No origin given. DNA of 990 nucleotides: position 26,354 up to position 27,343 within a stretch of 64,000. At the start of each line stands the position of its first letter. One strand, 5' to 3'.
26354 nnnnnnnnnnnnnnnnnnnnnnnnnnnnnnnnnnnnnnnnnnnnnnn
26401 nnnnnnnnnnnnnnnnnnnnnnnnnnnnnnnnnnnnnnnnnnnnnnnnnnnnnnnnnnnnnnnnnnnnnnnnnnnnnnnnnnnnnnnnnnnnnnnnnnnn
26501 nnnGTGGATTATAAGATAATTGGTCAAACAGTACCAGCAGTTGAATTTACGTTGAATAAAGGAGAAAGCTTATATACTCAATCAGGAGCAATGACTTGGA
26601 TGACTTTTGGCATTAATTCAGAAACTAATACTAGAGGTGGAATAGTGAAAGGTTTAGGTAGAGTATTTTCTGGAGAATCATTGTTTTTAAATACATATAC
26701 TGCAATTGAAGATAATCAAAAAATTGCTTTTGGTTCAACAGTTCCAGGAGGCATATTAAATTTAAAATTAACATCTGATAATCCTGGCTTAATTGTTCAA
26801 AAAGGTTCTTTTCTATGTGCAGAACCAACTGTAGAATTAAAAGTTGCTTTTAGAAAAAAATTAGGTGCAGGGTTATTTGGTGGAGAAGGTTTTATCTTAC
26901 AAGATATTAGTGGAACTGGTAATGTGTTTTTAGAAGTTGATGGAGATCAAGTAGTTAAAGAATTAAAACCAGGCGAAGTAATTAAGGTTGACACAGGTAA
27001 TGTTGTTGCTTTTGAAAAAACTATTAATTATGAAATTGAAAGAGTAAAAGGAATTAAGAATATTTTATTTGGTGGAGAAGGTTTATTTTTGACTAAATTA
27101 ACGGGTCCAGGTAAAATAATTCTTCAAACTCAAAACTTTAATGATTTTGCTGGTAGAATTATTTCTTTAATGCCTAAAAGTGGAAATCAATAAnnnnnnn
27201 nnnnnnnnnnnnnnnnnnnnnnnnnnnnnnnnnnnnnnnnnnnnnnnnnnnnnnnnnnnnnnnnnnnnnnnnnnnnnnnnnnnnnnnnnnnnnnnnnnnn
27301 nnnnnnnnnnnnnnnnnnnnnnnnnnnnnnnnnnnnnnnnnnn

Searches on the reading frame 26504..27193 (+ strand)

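Call 17: search_protein_families(library=pfam, proteins=[window:26504-27193:+], max_evalue=0.001)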
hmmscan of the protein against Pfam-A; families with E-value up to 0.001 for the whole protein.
window:26504-27193:+ (229 aa): 1 family
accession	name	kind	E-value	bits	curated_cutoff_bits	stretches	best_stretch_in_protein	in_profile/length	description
PF01987.23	AIM24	-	6.4e-71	238.7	25.7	1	3-209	1-204/205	Mitochondrial biogenesis AIM24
